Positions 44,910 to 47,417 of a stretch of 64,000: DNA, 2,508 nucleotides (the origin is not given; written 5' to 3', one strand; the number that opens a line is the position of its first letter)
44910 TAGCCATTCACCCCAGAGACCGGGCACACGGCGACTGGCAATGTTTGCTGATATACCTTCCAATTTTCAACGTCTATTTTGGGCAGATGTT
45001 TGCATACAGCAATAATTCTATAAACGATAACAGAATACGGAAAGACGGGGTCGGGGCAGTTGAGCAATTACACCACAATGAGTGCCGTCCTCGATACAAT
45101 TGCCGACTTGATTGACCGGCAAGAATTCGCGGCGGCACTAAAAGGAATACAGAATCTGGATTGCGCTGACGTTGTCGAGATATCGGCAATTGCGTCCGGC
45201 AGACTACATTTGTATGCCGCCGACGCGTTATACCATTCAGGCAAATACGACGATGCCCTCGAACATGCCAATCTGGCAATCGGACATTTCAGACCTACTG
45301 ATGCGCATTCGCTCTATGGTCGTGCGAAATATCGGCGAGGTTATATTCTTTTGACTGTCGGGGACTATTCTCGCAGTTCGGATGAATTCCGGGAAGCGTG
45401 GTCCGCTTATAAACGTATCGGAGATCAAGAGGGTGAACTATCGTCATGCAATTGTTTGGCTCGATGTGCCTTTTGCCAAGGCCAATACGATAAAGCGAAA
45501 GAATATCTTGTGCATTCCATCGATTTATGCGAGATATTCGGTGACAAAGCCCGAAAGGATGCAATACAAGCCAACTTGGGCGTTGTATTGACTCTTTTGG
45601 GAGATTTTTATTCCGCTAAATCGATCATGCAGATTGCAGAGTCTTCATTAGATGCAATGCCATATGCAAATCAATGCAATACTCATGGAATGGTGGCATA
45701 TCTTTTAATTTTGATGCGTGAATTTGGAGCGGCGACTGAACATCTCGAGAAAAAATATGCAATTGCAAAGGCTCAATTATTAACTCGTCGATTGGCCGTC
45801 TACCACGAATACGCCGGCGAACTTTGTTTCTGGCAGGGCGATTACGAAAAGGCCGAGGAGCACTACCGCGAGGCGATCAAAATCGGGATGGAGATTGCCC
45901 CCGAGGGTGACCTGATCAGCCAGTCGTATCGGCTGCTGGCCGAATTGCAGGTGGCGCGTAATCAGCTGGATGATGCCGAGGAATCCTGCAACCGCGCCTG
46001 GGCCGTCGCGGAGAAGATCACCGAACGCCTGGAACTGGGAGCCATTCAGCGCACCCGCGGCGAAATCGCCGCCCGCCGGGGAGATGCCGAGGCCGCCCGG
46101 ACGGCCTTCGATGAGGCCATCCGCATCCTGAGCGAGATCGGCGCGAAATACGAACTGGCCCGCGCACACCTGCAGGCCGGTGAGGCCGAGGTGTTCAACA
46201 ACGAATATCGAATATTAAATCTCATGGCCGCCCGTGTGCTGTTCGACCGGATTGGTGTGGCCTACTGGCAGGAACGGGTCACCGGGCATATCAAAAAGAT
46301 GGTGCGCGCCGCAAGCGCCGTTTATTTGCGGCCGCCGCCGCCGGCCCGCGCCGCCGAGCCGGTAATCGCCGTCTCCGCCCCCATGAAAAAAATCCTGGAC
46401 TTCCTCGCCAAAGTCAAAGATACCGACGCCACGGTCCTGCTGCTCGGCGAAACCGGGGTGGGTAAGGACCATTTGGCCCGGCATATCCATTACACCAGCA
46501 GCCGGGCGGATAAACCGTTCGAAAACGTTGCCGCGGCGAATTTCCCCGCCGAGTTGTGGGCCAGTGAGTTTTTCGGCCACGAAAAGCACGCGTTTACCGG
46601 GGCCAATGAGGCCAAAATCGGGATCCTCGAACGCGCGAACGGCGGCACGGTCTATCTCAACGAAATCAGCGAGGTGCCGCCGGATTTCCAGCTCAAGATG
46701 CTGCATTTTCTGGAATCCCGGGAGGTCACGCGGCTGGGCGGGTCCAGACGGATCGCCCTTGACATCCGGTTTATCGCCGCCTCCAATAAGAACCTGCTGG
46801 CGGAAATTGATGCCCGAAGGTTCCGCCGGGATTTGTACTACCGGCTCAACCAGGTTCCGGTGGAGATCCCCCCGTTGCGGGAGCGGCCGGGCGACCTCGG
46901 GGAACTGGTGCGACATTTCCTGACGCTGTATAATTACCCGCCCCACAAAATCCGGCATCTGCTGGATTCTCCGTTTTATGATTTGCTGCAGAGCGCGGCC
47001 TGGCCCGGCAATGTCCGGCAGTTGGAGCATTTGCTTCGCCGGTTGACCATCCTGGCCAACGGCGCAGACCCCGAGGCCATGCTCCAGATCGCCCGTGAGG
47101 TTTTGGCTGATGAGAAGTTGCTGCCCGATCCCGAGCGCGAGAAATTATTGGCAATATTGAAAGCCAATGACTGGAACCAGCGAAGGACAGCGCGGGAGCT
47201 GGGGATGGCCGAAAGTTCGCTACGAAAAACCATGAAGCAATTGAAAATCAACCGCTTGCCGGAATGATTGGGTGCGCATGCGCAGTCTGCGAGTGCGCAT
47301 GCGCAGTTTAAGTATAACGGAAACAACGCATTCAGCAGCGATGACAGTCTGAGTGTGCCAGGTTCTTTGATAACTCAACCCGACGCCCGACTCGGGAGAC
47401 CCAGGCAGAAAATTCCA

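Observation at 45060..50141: TPR-type sigma54 activator followed by a sigma54 promoter driving a lipoprotein gene and a run of six small hydrophobic peptide genes (two paralog pairs, one frameshifted)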

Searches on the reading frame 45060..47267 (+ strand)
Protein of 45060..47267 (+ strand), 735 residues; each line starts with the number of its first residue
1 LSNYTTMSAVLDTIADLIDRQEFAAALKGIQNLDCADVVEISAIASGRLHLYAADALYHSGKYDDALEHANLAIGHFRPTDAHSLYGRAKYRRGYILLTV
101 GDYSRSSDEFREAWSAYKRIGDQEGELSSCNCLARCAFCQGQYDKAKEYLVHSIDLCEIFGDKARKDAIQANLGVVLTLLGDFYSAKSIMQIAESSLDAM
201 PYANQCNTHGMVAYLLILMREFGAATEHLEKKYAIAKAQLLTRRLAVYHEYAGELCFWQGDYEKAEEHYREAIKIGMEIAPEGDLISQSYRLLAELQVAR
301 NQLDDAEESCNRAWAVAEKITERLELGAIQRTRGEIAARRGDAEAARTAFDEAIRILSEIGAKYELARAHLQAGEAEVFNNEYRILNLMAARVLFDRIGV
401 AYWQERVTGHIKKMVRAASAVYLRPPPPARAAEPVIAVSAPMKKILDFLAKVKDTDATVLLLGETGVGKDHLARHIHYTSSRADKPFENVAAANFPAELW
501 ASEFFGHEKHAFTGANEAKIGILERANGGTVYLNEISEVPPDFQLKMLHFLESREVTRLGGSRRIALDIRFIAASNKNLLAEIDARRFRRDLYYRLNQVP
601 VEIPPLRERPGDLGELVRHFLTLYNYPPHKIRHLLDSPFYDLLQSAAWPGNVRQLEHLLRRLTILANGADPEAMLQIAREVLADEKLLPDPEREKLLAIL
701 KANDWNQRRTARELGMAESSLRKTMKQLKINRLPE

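Call 6: search_protein_families(library=pfam, proteins=[window:45060-47267:+], max_evalue=1)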
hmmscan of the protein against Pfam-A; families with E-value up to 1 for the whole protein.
window:45060-47267:+ (735 aa): 29 families (the best 25 are shown)
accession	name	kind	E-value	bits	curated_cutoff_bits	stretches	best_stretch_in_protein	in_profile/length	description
PF00158.32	Sigma54_activat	-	1.7e-56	190.9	20.2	1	436-601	2-167/168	Sigma-54 interaction domain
PF13424.12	TPR_12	-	6.8e-24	84.3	30.1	4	246-318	4-76/77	Tetratricopeptide repeat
PF07719.23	TPR_2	-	6.1e-18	63.8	27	4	248-275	3-30/34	Tetratricopeptide repeat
PF14532.12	Sigma54_activ_2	-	8.8e-18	65.3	25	1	437-606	2-138/138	Sigma-54 interaction domain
PF17874.7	TPR_MalT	-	1.2e-14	54.8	45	2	188-356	19-190/336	MalT-like TPR region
PF00515.34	TPR_1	-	1.3e-14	53.7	27.8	2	253-275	8-30/34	Tetratricopeptide repeat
PF25601.1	AAA_lid_14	-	4.5e-13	49.3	27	1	607-669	1-63/87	AAA+ ATPase lid domain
PF07721.20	TPR_4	-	4.7e-08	33.4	27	0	331-352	5-26/26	Tetratricopeptide repeat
PF13428.12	TPR_14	-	1.5e-07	31.8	23.5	2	251-275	6-30/44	Tetratricopeptide repeat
PF13374.12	TPR_10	-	4.1e-07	30.2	27.5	2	127-158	2-33/42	Tetratricopeptide repeat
PF07728.20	AAA_5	-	6.1e-07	30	22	1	459-578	2-124/139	AAA domain (dynein-related subfamily)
PF14559.12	TPR_19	-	1e-06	29.4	25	1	259-315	4-53/68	Tetratricopeptide repeat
PF02954.25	HTH_8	-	3.6e-06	27.1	22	1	689-727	3-41/42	Bacterial regulatory protein, Fis family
PF13432.12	TPR_16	-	8.3e-06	26.6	32.7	3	48-76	32-59/65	Tetratricopeptide repeat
PF13181.12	TPR_8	-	1.2e-05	25.5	25.7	1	259-275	14-30/34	Tetratricopeptide repeat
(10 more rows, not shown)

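Call 7: search_protein_families(library=ncbifam, proteins=[window:45060-47267:+], max_evalue=1)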
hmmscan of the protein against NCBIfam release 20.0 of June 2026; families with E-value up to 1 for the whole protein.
window:45060-47267:+ (735 aa): 48 families (the best 25 are shown)
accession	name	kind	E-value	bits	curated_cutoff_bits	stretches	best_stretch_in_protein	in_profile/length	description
TIGR01817.1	nifA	equivalog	1e-77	262.1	528.85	1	432-669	195-431/534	nif-specific transcriptional activator NifA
TIGR01818.1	ntrC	equivalog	4.3e-70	236.8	558.6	1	431-669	132-370/463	nitrogen regulation protein NR(I)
NF038308.1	RNA_repair_RtcR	equivalog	2.8e-68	231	650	1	436-670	183-426/530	RNA repair transcriptional activator RtcR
NF003451.0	PRK05022.1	equivalog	5.3e-68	230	476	1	431-685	188-442/512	nitric oxide reductase transcriptional regulator NorR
TIGR02915.1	PEP_resp_reg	equivalog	7.7e-68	229.4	502.6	1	432-730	138-444/445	PEP-CTERM-box response regulator transcription factor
NF050807.1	TransRegFlbDCaul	equivalog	4.3e-66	223.6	750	1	432-672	117-357/454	sigma-54-dependent transcriptional regulator FlbD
NF049963.1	RespRegFlgRCampy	domain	8.5e-65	219.3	750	1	433-729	134-428/429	fla regulon two-component system response regulator FlgR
NF041552.1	TF_PrdR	equivalog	2.3e-64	217.8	795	1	434-732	268-566/577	sigma-54 dependent transcriptional regulator PrdR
NF008469.0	PRK11361.1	equivalog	5.2e-64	216.6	714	1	435-669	145-379/461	acetoacetate metabolism transcriptional regulator AtoC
NF051870.1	NAssimRespRegNtrX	equivalog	1.5e-61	208.7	600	1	433-673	139-375/452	nitrogen assimilation response regulator NtrX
NF041906.1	V4R_TF_MobR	exception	2.2e-60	204.7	999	1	436-668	235-467/544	phenol degradation transcriptional regulator MobR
NF007689.0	PRK10365.1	equivalog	2.3e-60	204.6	760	1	434-721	140-435/441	sigma-54-dependent response regulator transcription factor ZraR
TIGR02329.1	propionate_PrpR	equivalog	4.9e-59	200.4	499.2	1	431-682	210-463/526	propionate catabolism operon regulatory protein PrpR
NF008085.0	PRK10820.1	equivalog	1.8e-56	191.8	576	1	433-663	204-435/520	transcriptional regulator TyrR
NF011958.0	PRK15429.1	equivalog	3.6e-56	191.1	830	1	435-730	381-686/692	formate hydrogenlyase transcriptional activator FlhA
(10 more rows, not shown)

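Call 20: find_homologous_proteins(query=window:45060-47267:+, max_evalue=1e-30)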
Query window:45060-47267:+ (735 aa): 204 proteins with E <= 1e-30 among 8000 candidates; the best 120 are listed.
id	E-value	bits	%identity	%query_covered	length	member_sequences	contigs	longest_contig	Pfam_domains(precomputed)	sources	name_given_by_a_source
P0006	0.0e+0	1065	69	95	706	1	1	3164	PF14532.13,PF07728.21,PF14559.13,PF00158.33,PF17874.8,PF25601.2,PF02954.26,PF00515.35,PF13424.13,PF13432.13,PF13181.13,PF07719.24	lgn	-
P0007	5.4e-270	916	60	99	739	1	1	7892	PF14532.13,PF07728.21,PF14559.13,PF00158.33,PF07724.21,PF17874.8,PF25601.2,PF02954.26,PF00515.35,PF18024.8,PF13424.13,PF13181.13,PF07719.24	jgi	jgi:DNA-binding NtrC family response regulator/uncharacterized protein HemY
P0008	1.3e-262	892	58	99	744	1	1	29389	PF00158.33,PF17874.8,PF25601.2,PF00515.35,PF13424.13,PF14532.13,PF13181.13,PF07728.21,PF07719.24,PF13374.13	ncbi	-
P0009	4.3e-262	890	57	99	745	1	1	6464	PF09976.16,PF14532.13,PF07728.21,PF13374.13,PF00158.33,PF17874.8,PF25601.2,PF02954.26,PF00515.35,PF13424.13,PF13432.13,PF13181.13,PF07719.24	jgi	-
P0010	1.1e-253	862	54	99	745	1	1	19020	PF13176.13,PF13428.13,PF14532.13,PF07728.21,PF13374.13,PF07721.21,PF00158.33,PF17874.8,PF25601.2,PF00515.35,PF13424.13,PF28559.1,PF13432.13,PF13181.13,PF07719.24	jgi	-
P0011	1.7e-236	805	52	99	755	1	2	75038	PF14532.13,PF07728.21,PF14559.13,PF00158.33,PF17874.8,PF25601.2,PF02954.26,PF00515.35,PF13424.13,PF13432.13,PF13181.13,PF07719.24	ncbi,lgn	-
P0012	2.8e-227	775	51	99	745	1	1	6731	PF13414.13,PF14532.13,PF07728.21,PF13374.13,PF07721.21,PF14559.13,PF00158.33,PF17874.8,PF25601.2,PF02954.26,PF00515.35,PF13424.13,PF13432.13,PF13181.13,PF07719.24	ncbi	-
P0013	2.3e-220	752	58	83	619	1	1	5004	PF00158.33,PF17874.8,PF25601.2,PF02954.26,PF00515.35,PF13424.13,PF14532.13,PF07728.21,PF07719.24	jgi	-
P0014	2.0e-215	736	50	98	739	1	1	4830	PF13176.13,PF14532.13,PF07728.21,PF13374.13,PF07721.21,PF14559.13,PF00158.33,PF17874.8,PF25601.2,PF02954.26,PF00515.35,PF13424.13,PF13432.13,PF13181.13,PF07719.24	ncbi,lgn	-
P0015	2.5e-139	484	59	55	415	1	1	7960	PF00158.33,PF07724.21,PF25601.2,PF02954.26,PF18024.8,PF14532.13,PF07728.21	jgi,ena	-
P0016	3.9e-130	454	57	55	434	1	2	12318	PF14559.13,PF17874.8,PF00515.35,PF13424.13,PF13432.13,PF13181.13,PF07719.24,PF13374.13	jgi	-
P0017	7.7e-116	407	33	98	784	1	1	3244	PF25058.2,PF13176.13,PF13428.13,PF14532.13,PF13374.13,PF00158.33,PF17874.8,PF25601.2,PF02954.26,PF00515.35,PF13424.13,PF13432.13,PF13181.13,PF07719.24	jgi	jgi:DNA-binding NtrC family response regulator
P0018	1.3e-114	403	35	99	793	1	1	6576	PF09976.16,PF13176.13,PF13428.13,PF14532.13,PF07728.21,PF13374.13,PF07721.21,PF14559.13,PF00158.33,PF07724.21,PF17874.8,PF25601.2,PF02954.26,PF00515.35,PF13424.13,PF14938.13,PF13432.13,PF13181.13,PF07719.24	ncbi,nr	ncbi:MAG: sigma 54-interacting transcriptional regulator [candidate division Zixibacteria bacterium]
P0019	1.6e-114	402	32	98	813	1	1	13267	PF13176.13,PF13428.13,PF14532.13,PF07728.21,PF13374.13,PF00158.33,PF17874.8,PF25601.2,PF02954.26,PF00515.35,PF18024.8,PF13424.13,PF14938.13,PF13181.13,PF07719.24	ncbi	-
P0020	2.2e-112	395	33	99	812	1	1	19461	PF13176.13,PF14532.13,PF13374.13,PF00158.33,PF17874.8,PF25601.2,PF02954.26,PF00515.35,PF13424.13,PF14938.13,PF13181.13,PF07719.24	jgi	jgi:transcriptional regulator with PAS, ATPase and Fis domain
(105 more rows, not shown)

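Call 22: find_encoding_contigs(protein=P0008, flank=8000, max_places=2)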
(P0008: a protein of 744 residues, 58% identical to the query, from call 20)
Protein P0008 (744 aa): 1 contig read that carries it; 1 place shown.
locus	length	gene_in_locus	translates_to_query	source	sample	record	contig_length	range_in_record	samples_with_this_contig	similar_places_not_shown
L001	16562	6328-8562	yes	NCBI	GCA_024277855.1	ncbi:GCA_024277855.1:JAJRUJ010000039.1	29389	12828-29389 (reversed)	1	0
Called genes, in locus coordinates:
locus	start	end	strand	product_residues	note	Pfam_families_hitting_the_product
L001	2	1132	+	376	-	?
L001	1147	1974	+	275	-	PF22148:Fervidolysin_NPro-like (faint)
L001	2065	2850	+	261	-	-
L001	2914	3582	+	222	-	-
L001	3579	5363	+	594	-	PF18962:Por_Secre_tail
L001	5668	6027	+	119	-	-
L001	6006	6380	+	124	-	-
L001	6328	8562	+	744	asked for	PF00515:TPR_1 (faint), PF13424:TPR_12 (weak), PF17874:TPR_MalT, PF13424:TPR_12, PF00158:Sigma54_activat, PF14532:Sigma54_activ_2, PF07728:AAA_5, PF25601:AAA_lid_14, +3 more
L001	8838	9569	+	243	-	-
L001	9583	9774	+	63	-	-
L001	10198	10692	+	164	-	-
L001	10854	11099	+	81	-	-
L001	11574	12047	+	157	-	-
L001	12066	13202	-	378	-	PF00583:Acetyltransf_1 (faint)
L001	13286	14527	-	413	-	PF00155:Aminotran_1_2, PF01053:Cys_Met_Meta_PP (weak)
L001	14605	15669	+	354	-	PF01073:3Beta_HSD, PF01370:Epimerase, PF04321:RmlD_sub_bind, PF05368:NmrA, PF16363:GDP_Man_Dehyd, PF13460:NAD_binding_10, PF07993:NAD_binding_4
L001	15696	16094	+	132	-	-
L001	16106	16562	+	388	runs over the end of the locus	PF00266:Aminotran_5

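Call 23: find_encoding_contigs(protein=P0011, flank=8000, max_places=2)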
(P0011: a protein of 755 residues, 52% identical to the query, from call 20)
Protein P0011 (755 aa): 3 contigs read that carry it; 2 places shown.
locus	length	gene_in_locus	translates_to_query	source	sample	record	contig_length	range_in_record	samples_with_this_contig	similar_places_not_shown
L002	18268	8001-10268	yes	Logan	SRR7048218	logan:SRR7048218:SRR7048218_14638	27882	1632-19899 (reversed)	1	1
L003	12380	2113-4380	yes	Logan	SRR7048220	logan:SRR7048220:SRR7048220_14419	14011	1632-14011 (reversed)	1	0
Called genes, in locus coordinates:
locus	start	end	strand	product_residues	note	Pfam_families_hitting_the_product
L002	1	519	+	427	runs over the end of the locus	PF00275:EPSP_synthase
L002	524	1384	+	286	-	PF08501:Shikimate_dh_N, PF01488:Shikimate_DH, PF18317:SDH_C (weak)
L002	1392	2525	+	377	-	PF01264:Chorismate_synt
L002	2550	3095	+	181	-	PF13238:AAA_18 (weak), PF01202:SKI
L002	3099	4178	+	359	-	PF00465:Fe-ADH (weak), PF13685:Fe-ADH_2, PF01761:DHQ_synthase, PF24621:DHQS_C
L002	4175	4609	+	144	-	PF01220:DHquinase_II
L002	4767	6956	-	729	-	PF05569:Peptidase_M56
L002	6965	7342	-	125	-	PF03965:Penicillinase_R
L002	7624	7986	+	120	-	-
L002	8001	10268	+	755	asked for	PF13424:TPR_12, PF17874:TPR_MalT, PF13424:TPR_12 (weak), PF00158:Sigma54_activat, PF14532:Sigma54_activ_2, PF07728:AAA_5, PF25601:AAA_lid_14 (weak), PF02954:HTH_8, +5 more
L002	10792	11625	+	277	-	-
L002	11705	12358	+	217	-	-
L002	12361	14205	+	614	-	PF13860:FlgD_ig, PF18962:Por_Secre_tail (weak)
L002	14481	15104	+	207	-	-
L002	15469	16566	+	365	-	PF04055:Radical_SAM, PF13353:Fer4_12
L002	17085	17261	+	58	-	-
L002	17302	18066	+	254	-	PF02517:Rce1-like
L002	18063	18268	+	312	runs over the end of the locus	PF00005:ABC_tran, PF13304:AAA_21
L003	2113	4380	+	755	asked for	PF13424:TPR_12, PF17874:TPR_MalT, PF13424:TPR_12 (weak), PF00158:Sigma54_activat, PF14532:Sigma54_activ_2, PF07728:AAA_5, PF25601:AAA_lid_14 (weak), PF02954:HTH_8, +5 more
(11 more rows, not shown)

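Call 24: find_encoding_contigs(protein=P0010, flank=8000, max_places=2)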
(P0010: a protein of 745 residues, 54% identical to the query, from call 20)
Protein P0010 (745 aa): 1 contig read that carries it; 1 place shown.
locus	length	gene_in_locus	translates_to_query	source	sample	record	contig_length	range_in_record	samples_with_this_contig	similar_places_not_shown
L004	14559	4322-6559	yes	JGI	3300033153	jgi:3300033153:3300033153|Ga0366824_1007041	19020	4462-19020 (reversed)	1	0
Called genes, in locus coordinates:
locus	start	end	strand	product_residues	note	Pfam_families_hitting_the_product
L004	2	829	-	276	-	?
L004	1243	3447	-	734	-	PF01578:Cytochrom_C_asm, PF16327:CcmF_C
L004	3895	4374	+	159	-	-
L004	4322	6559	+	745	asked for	PF07721:TPR_4 (faint), PF13424:TPR_12, PF17874:TPR_MalT, PF13424:TPR_12 (weak), PF00158:Sigma54_activat, PF14532:Sigma54_activ_2, PF07728:AAA_5 (weak), PF25601:AAA_lid_14, +8 more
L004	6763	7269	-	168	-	-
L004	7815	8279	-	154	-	PF01927:Mut7-C, PF18480:DUF5615 (faint)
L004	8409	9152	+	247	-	-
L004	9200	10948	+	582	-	PF00664:ABC_membrane, PF00005:ABC_tran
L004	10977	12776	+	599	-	PF00664:ABC_membrane, PF00005:ABC_tran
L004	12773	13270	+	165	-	-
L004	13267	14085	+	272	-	PF00459:Inositol_P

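Call 25: find_encoding_contigs(protein=P0007, flank=8000, max_places=2)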
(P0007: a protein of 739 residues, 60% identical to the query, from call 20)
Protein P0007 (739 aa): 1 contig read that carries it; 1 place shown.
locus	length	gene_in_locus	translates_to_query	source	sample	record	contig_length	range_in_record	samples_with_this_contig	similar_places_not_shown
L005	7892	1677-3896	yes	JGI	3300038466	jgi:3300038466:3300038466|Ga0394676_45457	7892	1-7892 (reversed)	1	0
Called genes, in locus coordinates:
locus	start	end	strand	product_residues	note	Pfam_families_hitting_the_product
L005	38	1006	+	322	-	PF07508:Recombinase, PF13408:Zn_ribbon_recom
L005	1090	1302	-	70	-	-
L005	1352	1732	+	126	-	-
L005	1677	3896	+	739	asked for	PF17874:TPR_MalT (weak), PF17874:TPR_MalT, PF13424:TPR_12, PF00158:Sigma54_activat, PF14532:Sigma54_activ_2, PF07728:AAA_5, PF25601:AAA_lid_14, PF02954:HTH_8, +7 more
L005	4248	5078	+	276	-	-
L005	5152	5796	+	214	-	-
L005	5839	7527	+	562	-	PF18962:Por_Secre_tail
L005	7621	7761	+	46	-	-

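Call 37: list_cluster_members(proteins=[P0008, P0011, P0012, P0014, P0019, P0006, P0001, P0002])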
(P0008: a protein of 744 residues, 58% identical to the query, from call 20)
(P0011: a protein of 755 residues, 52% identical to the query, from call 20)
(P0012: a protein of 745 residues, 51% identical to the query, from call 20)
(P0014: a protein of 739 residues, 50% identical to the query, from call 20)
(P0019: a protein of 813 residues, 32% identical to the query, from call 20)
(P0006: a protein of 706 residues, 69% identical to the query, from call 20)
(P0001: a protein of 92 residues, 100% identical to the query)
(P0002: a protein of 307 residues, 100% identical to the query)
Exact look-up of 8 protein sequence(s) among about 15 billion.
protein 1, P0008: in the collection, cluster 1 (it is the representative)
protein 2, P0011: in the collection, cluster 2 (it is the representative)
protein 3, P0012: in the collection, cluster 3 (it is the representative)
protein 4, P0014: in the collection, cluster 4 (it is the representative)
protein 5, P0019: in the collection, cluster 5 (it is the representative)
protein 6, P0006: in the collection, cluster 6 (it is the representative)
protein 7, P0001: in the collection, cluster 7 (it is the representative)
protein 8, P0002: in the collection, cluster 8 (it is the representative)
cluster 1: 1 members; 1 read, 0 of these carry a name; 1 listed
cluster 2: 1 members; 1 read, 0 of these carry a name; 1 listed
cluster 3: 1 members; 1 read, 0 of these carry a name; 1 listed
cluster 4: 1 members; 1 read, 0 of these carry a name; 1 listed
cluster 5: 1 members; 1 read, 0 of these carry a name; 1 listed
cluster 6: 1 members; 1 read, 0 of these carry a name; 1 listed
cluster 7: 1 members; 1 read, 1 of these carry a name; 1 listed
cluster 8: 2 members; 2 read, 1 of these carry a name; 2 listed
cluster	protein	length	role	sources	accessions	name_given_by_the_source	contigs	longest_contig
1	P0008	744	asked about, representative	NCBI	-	-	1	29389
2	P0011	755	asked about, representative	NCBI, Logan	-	-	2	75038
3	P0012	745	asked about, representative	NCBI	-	-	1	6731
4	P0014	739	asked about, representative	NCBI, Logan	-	-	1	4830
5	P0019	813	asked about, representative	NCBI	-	-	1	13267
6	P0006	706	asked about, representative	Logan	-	-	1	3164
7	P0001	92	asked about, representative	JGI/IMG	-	hypothetical protein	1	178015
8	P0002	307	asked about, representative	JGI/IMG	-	hypothetical protein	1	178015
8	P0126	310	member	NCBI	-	-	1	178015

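Call 65: search_protein_families(library=pfam, proteins=[L001:8838-9569:+, L002:10792-11625:+, L002:11705-12358:+, L002:14481-15104:+, L002:17085-17261:+, L001:9583-9774:+, L005:1352-1732:+], max_evalue=0.1)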
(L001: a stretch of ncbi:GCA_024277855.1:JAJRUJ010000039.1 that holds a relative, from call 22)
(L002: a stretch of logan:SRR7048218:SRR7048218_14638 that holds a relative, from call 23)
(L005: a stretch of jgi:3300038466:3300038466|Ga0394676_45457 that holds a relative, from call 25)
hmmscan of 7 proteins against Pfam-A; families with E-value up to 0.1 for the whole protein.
L001:8838-9569:+ (243 aa): 0 families

L002:10792-11625:+ (277 aa): 0 families

L002:11705-12358:+ (217 aa): 0 families

L002:14481-15104:+ (207 aa): 0 families

L002:17085-17261:+ (58 aa): 0 families

L001:9583-9774:+ (63 aa): 3 families
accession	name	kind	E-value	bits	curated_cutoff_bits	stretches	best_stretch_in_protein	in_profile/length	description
PF09964.14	DUF2198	-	0.004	17.6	25.7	1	4-27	45-68/72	Uncharacterized protein conserved in bacteria (DUF2198)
PF07155.17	ECF-ribofla_trS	-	0.005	17.3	26.7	1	9-60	53-103/172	ECF-type riboflavin transporter, S component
PF19733.4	DUF6223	-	0.029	15.1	27.4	1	5-55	7-60/98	Family of unknown function (DUF6223)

L005:1352-1732:+ (126 aa): 0 families
